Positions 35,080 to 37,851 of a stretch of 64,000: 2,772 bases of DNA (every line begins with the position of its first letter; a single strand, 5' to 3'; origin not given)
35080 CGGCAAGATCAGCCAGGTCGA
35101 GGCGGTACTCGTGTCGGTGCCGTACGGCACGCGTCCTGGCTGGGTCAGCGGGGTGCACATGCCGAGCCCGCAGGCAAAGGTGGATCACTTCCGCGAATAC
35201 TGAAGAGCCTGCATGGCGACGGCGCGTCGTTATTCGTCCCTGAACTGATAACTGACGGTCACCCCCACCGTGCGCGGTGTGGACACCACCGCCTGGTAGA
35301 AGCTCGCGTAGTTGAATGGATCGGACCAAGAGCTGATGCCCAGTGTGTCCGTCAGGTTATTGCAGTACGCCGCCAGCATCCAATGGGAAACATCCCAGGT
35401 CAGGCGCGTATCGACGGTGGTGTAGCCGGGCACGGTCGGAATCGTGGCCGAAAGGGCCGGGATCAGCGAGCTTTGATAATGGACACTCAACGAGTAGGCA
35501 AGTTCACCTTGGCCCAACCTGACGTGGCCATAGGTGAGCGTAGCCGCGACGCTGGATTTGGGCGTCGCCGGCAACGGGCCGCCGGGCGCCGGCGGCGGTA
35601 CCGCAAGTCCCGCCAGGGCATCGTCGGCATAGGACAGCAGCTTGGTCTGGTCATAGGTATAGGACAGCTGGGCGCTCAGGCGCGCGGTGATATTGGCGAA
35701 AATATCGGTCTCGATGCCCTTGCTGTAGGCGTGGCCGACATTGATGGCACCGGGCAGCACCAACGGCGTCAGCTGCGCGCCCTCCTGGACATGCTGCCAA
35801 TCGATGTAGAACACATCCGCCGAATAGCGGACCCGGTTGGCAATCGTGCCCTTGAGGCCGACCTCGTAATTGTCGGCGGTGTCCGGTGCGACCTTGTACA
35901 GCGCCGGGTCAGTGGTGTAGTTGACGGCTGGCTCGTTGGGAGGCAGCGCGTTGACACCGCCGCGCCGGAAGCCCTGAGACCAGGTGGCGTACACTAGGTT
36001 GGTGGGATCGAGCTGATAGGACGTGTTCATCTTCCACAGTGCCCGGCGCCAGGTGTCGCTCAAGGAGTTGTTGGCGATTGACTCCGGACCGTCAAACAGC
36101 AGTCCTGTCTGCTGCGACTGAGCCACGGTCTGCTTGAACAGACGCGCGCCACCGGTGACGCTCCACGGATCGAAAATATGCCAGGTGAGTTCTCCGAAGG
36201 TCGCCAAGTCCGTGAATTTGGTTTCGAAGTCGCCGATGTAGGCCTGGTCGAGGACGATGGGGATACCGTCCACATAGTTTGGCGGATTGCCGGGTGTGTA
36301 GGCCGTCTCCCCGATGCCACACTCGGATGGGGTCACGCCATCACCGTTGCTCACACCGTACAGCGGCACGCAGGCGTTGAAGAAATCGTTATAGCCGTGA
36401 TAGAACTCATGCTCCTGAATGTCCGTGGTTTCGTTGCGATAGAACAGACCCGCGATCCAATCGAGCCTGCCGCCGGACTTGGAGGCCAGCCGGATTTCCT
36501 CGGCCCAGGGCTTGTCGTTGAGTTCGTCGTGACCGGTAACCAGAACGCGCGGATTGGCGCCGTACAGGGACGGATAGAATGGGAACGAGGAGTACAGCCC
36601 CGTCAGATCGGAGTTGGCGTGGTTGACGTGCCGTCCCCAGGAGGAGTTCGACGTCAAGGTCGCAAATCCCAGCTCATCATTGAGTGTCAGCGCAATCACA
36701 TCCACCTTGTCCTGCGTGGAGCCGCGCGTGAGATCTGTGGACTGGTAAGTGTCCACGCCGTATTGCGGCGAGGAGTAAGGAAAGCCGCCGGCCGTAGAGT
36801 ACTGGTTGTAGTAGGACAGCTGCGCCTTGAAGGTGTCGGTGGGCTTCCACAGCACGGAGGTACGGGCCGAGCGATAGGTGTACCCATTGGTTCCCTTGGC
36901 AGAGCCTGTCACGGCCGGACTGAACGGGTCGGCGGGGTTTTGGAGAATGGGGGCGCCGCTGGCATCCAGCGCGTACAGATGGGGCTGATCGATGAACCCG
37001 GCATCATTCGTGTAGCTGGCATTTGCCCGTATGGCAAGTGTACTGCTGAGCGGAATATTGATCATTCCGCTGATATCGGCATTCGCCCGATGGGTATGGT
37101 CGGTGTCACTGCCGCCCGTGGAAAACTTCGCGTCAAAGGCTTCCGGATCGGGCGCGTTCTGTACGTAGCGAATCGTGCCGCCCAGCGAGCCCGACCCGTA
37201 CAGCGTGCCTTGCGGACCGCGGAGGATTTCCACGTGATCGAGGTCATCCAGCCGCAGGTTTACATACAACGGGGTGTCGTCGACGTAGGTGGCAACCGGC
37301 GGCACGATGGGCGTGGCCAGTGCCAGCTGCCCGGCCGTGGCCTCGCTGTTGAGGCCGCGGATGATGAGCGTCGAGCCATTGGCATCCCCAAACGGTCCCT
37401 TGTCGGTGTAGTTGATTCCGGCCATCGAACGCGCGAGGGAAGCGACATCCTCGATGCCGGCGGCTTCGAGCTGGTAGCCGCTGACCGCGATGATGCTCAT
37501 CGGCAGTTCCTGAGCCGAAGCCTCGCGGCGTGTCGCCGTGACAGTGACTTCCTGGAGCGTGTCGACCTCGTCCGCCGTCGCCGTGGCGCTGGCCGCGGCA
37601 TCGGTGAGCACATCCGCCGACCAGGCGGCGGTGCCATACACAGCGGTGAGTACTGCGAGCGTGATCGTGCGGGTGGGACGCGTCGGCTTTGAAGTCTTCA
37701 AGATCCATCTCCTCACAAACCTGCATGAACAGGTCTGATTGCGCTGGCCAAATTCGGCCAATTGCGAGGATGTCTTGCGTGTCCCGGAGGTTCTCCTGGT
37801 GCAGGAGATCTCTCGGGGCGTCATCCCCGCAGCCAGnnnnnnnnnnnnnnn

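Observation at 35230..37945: Guanidine-I (ykkC) riboswitch placed in front of a TonB-dependent outer-membrane receptor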

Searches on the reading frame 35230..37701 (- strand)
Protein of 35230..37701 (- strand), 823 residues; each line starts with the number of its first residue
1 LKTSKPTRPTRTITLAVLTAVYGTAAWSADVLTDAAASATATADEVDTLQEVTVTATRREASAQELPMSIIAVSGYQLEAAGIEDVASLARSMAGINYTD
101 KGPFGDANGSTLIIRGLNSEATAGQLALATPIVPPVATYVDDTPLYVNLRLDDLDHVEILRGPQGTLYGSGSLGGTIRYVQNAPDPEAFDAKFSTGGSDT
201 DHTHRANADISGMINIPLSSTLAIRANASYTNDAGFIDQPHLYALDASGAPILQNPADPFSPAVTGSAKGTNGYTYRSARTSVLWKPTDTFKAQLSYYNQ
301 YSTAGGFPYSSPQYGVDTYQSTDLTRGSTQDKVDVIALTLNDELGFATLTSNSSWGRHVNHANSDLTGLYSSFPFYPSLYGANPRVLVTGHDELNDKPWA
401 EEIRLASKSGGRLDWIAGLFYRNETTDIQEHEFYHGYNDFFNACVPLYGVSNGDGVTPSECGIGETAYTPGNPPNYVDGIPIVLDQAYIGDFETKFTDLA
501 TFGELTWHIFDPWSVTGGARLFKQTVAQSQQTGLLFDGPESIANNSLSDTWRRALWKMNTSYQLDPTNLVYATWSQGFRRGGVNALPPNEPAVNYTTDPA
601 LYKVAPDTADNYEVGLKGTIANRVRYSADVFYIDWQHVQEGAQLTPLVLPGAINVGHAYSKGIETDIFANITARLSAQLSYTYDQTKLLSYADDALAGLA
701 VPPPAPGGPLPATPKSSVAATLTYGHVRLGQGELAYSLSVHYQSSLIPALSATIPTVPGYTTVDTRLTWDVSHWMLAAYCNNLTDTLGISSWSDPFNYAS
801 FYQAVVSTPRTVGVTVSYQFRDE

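Call 8: search_protein_families(library=pfam, proteins=[window:35230-37701:-])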
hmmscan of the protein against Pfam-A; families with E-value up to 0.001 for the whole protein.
window:35230-37701:- (823 aa): 2 families
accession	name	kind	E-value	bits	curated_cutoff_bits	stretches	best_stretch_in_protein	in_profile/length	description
PF00593.30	TonB_dep_Rec_b-barrel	-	5.2e-33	116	27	1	306-783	31-436/436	TonB dependent receptor-like, beta-barrel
PF07715.20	Plug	-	2.2e-13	51.1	23.9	1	63-176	2-107/107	TonB-dependent Receptor Plug Domain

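Call 9: search_protein_families(library=ncbifam, proteins=[window:35230-37701:-])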
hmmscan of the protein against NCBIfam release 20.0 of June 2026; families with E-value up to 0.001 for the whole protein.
window:35230-37701:- (823 aa): 25 families
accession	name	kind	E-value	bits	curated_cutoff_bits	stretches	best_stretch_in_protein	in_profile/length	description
TIGR01783.1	TonB-siderophor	subfamily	2.1e-33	115.8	223.5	2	509-820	373-649/649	TonB-dependent siderophore receptor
TIGR01785.1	TonB-hemin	subfamily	2.3e-15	56.1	316.85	2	49-179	1-126/677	TonB-dependent heme/hemoglobin receptor family protein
TIGR01779.1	TonB-B12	equivalog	1.6e-14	53.4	599.7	1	38-235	17-201/614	TonB-dependent vitamin B12 receptor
TIGR01786.1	TonB-hemlactrns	subfamily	1.3e-12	46.9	323.75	1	499-820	393-719/719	TonB-dependent hemoglobin/transferrin/lactoferrin family receptor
NF053590.1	TonB_dep_TOL0244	equivalog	3.8e-10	39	645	1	562-785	368-577/604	TOL_0244 family TonB-dependent receptor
NF010011.0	PRK13484.1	equivalog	4.4e-10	38.5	1197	1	32-207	14-184/682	IreA family TonB-dependent siderophore receptor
NF010010.0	PRK13483.1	equivalog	4.4e-10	38.2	927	1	34-180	16-161/660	ligand-gated channel protein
NF007478.2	PRK10064.1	equivalog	2.9e-09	35.8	745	1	39-181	23-157/663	catecholate siderophore receptor CirA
NF010048.1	PRK13524.1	subfamily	1.1e-08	34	493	0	153-225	147-223/744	FepA family TonB-dependent siderophore receptor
NF047944.1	FoxamRcptFoxA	equivalog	1.7e-08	33.2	1300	1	31-215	19-194/697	ferrioxamine B receptor FoxA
NF010051.0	PRK13528.1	subfamily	2.6e-08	32.6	583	1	28-229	11-220/727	FepA family TonB-dependent siderophore receptor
NF041535.1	TonB_rec_PqqU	equivalog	8.1e-08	31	1200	0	60-191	10-140/676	TonB-dependent receptor PqqU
NF007447.0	PRK10003.1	equivalog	8.2e-08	31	666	1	4-241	16-240/727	ferric-rhodotorulic acid/ferric-coprogen receptor FhuE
NF010651.0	PRK14050.1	equivalog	1.4e-07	30.1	884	1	33-189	46-193/730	TonB-dependent siderophore receptor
NF049960.1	siderphRecptFauA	equivalog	7.2e-07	28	900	1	41-215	52-213/727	TonB-dependent alcaligin siderophore receptor FauA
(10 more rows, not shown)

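Call 10: find_related_loci(query=window:35230-37701:-, collection=genome_contigs, flank=6000)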
Query window:35230-37701:- (823 aa) in genome_contigs; peptide patterns used: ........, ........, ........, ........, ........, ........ (x = any residue, [..] = any of these).
28 stretches matched a pattern; 7 encode a relative of the query (tblastn E <= 1e-3); 7 distinct loci.
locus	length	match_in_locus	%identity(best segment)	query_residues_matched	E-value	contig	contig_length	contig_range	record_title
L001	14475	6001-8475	90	1-823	0e+0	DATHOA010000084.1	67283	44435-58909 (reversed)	MAG TPA_asm: Steroidobacteraceae bacterium isolate SMAG_U12672 k141_3332528, whole genome shotgun sequence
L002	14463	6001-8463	81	8-823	0e+0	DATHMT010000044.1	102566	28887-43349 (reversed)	MAG TPA_asm: Steroidobacteraceae bacterium isolate SMAG_U12639 k141_1395863, whole genome shotgun sequence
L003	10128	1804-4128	65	48-823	0e+0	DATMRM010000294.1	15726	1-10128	MAG TPA_asm: Steroidobacteraceae bacterium isolate SMAG_U12955 k141_2018535, whole genome shotgun sequence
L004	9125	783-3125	65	41-821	0e+0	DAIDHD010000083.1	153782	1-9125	MAG TPA_asm: Gammaproteobacteria bacterium isolate clean10 k141_981066, whole genome shotgun sequence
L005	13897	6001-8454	88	1-815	0e+0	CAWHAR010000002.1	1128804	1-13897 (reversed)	MAG: uncultured Actinomycetes bacterium isolate MFD04967.bin.2.51 genome assembly, contig: contig_18882, whole genome sh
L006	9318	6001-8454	60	42-820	0e+0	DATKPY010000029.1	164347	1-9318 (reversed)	MAG TPA_asm: Steroidobacteraceae bacterium isolate SMAG_U14803 k141_4626443, whole genome shotgun sequence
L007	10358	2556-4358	27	51-687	3e-44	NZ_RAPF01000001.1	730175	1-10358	Altericroceibacterium spongiae strain HN-Y73 contig1, whole genome shotgun sequence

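Call 13: find_homologous_proteins(query=window:35230-37701:-, max_evalue=1e-20)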
Query window:35230-37701:- (823 aa): 3386 proteins with E <= 1e-20 among 8000 candidates; the best 120 are listed.
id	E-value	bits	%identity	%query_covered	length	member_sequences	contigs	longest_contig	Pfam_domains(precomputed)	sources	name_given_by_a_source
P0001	0.0e+0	1726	91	100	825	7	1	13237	PF07715.21,PF00593.31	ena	-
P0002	0.0e+0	1698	90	100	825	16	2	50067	PF07715.21,PF00593.31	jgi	jgi:outer membrane receptor protein involved in Fe transport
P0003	0.0e+0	1685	88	100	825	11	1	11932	PF07715.21,PF00593.31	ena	-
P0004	0.0e+0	1671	87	100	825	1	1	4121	PF07715.21,PF00593.31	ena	-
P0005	0.0e+0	1639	86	100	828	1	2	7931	PF07715.21,PF00593.31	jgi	jgi:iron complex outermembrane receptor protein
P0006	0.0e+0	1630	85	100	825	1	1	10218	PF07715.21,PF00593.31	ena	-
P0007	0.0e+0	1602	84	100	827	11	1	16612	PF07715.21,PF00593.31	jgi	jgi:iron complex outermembrane recepter protein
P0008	0.0e+0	1592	83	100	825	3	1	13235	PF07715.21,PF00593.31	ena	-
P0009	0.0e+0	1567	83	100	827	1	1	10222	PF07715.21,PF00593.31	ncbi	-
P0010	0.0e+0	1537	81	100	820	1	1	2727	PF07715.21,PF00593.31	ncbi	-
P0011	0.0e+0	1536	81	99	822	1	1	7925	PF07715.21,PF00593.31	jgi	jgi:iron complex outermembrane receptor protein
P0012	0.0e+0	1529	81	99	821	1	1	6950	PF07715.21,PF00593.31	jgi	jgi:iron complex outermembrane receptor protein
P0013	0.0e+0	1527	81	99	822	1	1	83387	PF07715.21,PF00593.31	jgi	jgi:iron complex outermembrane receptor protein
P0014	0.0e+0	1526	81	100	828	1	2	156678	PF07715.21,PF00593.31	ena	-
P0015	0.0e+0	1526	82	98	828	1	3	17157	PF07715.21,PF00593.31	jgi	-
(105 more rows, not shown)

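Call 21: find_related_loci(query=A1, collection=metagenome_contigs, flank=4000)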
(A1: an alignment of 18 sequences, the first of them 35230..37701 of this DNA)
Query A1 (823 aa) in metagenome_contigs; peptide patterns used: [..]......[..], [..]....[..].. (x = any residue, [..] = any of these).
600 stretches matched a pattern (row limit reached: there are more); 306 encode a relative of the query (tblastn E <= 1e-3); the best 80 are kept; 80 distinct loci.
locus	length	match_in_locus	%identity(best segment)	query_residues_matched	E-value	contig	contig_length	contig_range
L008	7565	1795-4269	90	1-823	0e+0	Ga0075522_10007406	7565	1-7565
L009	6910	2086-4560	90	1-823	0e+0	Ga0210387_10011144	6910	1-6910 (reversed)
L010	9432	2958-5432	88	1-823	0e+0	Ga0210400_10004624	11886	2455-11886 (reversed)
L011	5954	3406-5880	88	1-823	0e+0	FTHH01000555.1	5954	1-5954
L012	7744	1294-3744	84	9-823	0e+0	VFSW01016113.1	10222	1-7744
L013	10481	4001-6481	84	1-823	0e+0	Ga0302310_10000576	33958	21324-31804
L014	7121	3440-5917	81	1-822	0e+0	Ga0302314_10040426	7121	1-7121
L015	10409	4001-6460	82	13-822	0e+0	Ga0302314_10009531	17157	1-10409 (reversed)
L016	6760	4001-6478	81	1-822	0e+0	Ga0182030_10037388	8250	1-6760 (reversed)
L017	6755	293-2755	81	8-823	0e+0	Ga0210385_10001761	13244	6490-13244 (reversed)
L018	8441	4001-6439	70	1-823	0e+0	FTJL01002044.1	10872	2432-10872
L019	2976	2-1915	86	186-823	0e+0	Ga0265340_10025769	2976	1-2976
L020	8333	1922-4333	66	2-821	0e+0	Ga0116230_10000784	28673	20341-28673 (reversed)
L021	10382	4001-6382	67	12-821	0e+0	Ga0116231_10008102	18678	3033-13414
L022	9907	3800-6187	67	12-823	0e+0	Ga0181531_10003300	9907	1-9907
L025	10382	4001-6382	69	12-821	0e+0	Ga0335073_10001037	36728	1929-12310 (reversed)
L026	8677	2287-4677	69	12-823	0e+0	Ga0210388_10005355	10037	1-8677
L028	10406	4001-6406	67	12-821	0e+0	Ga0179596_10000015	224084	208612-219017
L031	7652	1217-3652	66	8-823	0e+0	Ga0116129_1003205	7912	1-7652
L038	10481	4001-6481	84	1-823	0e+0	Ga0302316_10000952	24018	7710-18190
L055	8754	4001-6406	61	2-821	0e+0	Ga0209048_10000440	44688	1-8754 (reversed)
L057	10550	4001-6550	59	2-822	0e+0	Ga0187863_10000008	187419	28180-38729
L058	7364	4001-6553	59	2-823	0e+0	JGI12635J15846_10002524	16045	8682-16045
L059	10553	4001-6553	59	2-823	0e+0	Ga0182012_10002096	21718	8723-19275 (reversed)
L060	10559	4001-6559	60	2-823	0e+0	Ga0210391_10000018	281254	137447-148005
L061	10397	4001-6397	60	5-822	0e+0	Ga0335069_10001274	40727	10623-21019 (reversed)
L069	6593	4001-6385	60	9-820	0e+0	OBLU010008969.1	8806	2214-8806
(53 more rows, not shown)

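Call 31: search_protein_families(library=pfam, proteins=[L055:1367-2782:-, L021:6425-7567:+, L012:4841-5524:-, L020:6018-6689:+, L016:2632-3564:+, L038:7658-8074:+, L061:3031-3744:+, L026:5871-7376:+, L057:6568-7788:-, L028:8123-9406:+], max_evalue=0.001)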
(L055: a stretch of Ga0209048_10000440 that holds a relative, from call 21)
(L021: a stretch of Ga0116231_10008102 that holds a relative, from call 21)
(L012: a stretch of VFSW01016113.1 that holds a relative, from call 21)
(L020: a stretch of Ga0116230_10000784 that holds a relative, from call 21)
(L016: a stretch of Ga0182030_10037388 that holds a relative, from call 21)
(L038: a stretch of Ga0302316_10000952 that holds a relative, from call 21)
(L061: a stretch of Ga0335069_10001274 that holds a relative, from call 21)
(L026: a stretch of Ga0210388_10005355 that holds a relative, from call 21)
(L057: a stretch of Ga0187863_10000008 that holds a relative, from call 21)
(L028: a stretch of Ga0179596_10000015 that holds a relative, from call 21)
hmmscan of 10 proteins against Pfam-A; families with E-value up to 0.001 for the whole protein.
L055:1367-2782:- (471 aa): 1 family
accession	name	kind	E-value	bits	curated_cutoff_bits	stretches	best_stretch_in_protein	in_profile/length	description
PF02133.21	Transp_cyt_pur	-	3.5e-35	122.1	23.5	1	10-431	1-440/440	Permease for cytosine/purines, uracil, thiamine, allantoin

L021:6425-7567:+ (380 aa): 2 families
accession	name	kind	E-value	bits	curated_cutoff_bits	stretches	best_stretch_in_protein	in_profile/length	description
PF01546.33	Peptidase_M20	-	1.4e-33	117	24.6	1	65-377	1-205/206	Peptidase family M20/M25/M40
PF07687.19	M20_dimer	-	2.4e-25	89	21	1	169-277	1-101/107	Peptidase dimerisation domain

L012:4841-5524:- (227 aa): 0 families

L020:6018-6689:+ (223 aa): 1 family
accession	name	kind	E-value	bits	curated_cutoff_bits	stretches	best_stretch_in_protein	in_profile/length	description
PF06267.17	DUF1028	-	2.6e-60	204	26.2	1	2-190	1-193/193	Family of unknown function (DUF1028)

L016:2632-3564:+ (310 aa): 1 family
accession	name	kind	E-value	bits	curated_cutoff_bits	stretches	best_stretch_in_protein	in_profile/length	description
PF00795.27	CN_hydrolase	-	4.5e-48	164.2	23.2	1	40-278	1-250/256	Carbon-nitrogen hydrolase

L038:7658-8074:+ (138 aa): 1 family
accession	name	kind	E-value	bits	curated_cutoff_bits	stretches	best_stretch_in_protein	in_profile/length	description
PF01042.26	Ribonuc_L-PSP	-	1.4e-20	74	27.3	1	25-134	13-121/121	Endoribonuclease L-PSP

L061:3031-3744:+ (237 aa): 1 family
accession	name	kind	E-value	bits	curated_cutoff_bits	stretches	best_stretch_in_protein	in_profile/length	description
PF00440.29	TetR_N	-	5.9e-11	42.4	24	1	17-63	1-47/47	Bacterial regulatory proteins, tetR family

L026:5871-7376:+ (501 aa): 2 families
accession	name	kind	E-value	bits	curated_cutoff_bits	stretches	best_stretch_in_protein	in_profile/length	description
PF11794.13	HpaB_N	-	3.8e-83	279.6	35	1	4-269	1-269/270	4-hydroxyphenylacetate 3-hydroxylase N terminal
PF03241.18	HpaB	-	4.7e-60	202.6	25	1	279-475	6-201/202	4-hydroxyphenylacetate 3-hydroxylase C terminal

L057:6568-7788:- (406 aa): 1 family
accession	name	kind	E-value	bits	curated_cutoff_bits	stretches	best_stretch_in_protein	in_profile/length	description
PF13676.11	TIR_2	-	7.4e-21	75.3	28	1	5-125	1-111/122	TIR domain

L028:8123-9406:+ (427 aa): 2 families
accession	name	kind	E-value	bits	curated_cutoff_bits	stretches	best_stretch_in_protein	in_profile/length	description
PF03466.25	LysR_substrate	-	2.4e-38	132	28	1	212-416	3-207/209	LysR substrate binding domain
PF01613.24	Flavin_Reduct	-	4.6e-33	114.9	27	1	47-195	1-150/153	Flavin reductase like domain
